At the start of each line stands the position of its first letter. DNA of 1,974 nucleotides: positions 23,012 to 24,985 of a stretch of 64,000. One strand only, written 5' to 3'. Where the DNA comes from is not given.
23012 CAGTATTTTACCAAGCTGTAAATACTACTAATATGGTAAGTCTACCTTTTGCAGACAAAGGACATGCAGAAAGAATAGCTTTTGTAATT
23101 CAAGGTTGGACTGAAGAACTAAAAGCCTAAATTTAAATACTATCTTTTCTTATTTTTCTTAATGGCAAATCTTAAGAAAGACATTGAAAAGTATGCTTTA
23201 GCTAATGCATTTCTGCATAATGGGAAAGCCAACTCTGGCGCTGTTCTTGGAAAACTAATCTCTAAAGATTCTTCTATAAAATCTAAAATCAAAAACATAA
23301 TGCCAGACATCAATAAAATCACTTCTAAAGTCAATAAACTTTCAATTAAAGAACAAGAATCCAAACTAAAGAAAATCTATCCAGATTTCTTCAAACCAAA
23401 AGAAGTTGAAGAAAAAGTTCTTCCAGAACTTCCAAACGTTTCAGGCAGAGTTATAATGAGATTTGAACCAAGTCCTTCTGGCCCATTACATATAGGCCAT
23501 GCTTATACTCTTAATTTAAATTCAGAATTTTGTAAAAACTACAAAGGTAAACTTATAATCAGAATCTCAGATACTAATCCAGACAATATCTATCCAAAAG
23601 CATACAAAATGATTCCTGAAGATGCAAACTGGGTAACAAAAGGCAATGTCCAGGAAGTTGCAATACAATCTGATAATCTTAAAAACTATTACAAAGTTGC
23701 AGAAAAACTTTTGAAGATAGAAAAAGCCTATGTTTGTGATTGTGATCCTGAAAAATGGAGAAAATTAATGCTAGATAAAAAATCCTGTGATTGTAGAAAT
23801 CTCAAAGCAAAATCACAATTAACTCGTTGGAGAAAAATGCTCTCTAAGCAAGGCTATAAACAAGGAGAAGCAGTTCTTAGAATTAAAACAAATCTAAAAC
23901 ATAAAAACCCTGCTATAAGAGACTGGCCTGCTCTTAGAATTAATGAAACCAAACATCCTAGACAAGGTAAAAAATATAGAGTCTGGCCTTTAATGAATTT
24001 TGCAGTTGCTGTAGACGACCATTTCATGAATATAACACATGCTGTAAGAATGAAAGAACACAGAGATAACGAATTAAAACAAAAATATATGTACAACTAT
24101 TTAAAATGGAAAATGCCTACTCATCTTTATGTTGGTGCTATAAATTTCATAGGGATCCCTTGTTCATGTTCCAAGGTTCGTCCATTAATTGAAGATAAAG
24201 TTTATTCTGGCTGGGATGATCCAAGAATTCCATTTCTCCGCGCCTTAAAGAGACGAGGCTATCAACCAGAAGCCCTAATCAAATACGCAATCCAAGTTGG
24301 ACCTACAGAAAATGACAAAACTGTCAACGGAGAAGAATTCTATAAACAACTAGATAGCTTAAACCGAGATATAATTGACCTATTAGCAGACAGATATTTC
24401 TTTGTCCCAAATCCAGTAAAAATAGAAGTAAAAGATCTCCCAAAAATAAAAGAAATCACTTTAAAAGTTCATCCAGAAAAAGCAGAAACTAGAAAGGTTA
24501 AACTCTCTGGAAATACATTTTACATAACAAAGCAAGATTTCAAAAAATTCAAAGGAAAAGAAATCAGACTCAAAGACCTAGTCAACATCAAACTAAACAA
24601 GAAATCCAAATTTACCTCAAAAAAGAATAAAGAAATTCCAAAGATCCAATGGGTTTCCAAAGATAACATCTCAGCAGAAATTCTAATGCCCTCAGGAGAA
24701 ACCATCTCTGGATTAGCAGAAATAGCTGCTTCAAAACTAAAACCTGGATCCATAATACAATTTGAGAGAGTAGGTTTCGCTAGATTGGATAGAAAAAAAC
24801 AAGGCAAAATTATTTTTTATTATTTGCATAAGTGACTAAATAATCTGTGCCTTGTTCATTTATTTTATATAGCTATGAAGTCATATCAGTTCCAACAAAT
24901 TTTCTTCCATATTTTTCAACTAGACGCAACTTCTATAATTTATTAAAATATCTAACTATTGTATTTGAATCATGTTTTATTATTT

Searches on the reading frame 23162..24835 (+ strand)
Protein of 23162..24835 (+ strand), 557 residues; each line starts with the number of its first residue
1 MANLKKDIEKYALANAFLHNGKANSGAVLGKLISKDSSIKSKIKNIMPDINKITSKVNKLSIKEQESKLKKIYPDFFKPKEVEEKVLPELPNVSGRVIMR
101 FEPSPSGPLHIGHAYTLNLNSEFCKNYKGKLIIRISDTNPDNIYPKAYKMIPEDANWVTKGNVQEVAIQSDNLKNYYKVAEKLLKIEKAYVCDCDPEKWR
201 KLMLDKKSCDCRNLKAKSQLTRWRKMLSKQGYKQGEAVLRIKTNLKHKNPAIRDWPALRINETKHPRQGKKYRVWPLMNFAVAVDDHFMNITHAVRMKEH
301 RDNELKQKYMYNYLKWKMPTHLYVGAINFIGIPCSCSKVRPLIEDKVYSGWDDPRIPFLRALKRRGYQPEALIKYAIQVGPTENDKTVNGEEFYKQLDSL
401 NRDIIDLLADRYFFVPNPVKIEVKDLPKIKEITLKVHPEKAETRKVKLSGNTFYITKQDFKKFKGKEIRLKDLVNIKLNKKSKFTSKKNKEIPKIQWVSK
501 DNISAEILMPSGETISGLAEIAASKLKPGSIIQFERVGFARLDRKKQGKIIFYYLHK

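Call 48: search_protein_families(library=pfam, proteins=[window:23162-24835:+], max_evalue=0.00001)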
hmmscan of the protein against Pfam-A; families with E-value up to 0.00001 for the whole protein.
window:23162-24835:+ (557 aa): 3 families
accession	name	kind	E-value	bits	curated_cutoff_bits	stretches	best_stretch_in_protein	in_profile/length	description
PF00749.27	tRNA-synt_1c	-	9.1e-61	205.9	23.4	1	97-387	2-297/314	tRNA synthetases class I (E and Q), catalytic domain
PF03950.23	tRNA-synt_1c_C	-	1.2e-17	64.3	23.9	1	409-482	1-77/91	tRNA synthetases class I (E and Q), anti-codon binding domain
PF20974.2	tRNA-synt_1c_C2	-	7.9e-09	36.5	23.9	1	494-543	1-69/69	tRNA synthetases class I (E and Q), anti-codon binding domain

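Call 49: find_related_loci(query=window:23162-24835:+, collection=genome_contigs, flank=1000)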
Query window:23162-24835:+ (557 aa) in genome_contigs; peptide patterns used: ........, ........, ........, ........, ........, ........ (x = any residue, [..] = any of these).
46 stretches matched a pattern; 17 encode a relative of the query (tblastn E <= 1e-3); 17 distinct loci.
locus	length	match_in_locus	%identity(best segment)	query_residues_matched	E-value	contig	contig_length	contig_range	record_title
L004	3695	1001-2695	51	2-557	2e-178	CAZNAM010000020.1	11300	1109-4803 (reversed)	MAG TPA_asm: uncultured Methanosarcinales archaeon isolate SRP178699_co2_104 genome assembly, contig: NODE_5485_length_1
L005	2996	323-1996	50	11-557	0e+0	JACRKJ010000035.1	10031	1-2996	MAG: Candidatus Woesearchaeota archaeon isolate NC_groundwater_1852_Pr3_B-0.1um_40_9 SR-2_scaffold_141_2067421, whole ge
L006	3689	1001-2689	48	1-557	2e-170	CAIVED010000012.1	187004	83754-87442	uncultured archaeon isolate AlinenSediments_bin-0934 genome assembly, contig: bin-0934:12/44, whole genome shotgun seque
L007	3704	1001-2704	46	1-557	2e-170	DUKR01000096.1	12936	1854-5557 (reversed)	MAG TPA_asm: Candidatus Woesearchaeota archaeon isolate UBA9638 contig_9229, whole genome shotgun sequence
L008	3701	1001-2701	46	1-557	4e-163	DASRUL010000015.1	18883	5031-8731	MAG TPA_asm: Candidatus Nanoarchaeia archaeon isolate SMAG_U8021 k141_719191, whole genome shotgun sequence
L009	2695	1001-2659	44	8-557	2e-149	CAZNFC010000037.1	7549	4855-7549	MAG TPA_asm: uncultured Methanosarcinales archaeon isolate SRP193066_co2_421 genome assembly, contig: NODE_5023_length_7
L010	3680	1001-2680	43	1-557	9e-144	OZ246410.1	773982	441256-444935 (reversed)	MAG: uncultured Methanosarcinales archaeon isolate SRP193066_co2_46 genome assembly, chromosome: 1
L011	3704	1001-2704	43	1-557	5e-145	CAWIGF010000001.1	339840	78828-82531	MAG: uncultured Candidatus Woesearchaeota archaeon isolate MFD03726.bin.1.7 genome assembly, contig: contig_81788, whole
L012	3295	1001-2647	37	10-557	2e-125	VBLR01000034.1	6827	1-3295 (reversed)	MAG: Methanobacteriota archaeon isolate EA_2 14_0903_05_30cm_scaffold_8208, whole genome shotgun sequence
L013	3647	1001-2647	38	10-557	4e-124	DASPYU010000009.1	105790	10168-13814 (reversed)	MAG TPA_asm: Thermoplasmata archaeon isolate SMAG_U11601 k141_408330, whole genome shotgun sequence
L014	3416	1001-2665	37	10-557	1e-122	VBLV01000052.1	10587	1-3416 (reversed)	MAG: Methanobacteriota archaeon isolate EA_6 14_0903_13_40cm_scaffold_5324, whole genome shotgun sequence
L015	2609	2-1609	36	23-557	4e-121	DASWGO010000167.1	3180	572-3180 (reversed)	MAG TPA_asm: Thermoplasmata archaeon isolate SMAG_U2818 k141_1616880, whole genome shotgun sequence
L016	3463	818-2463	40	6-557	6e-114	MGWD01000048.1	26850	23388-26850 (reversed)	MAG: Euryarchaeota archaeon RBG_19FT_COMBO_69_17 rbg_19ft_combo_scaffold_626, whole genome shotgun sequence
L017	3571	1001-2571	38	7-557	3e-107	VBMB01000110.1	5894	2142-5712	MAG: Methanobacteriota archaeon isolate EA_12 14_1009_12_30cm_scaffold_33654, whole genome shotgun sequence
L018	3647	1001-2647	37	10-557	7e-124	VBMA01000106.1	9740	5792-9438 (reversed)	MAG: Methanobacteriota archaeon isolate EA_11 14_0903_13_40cm_scaffold_6007, whole genome shotgun sequence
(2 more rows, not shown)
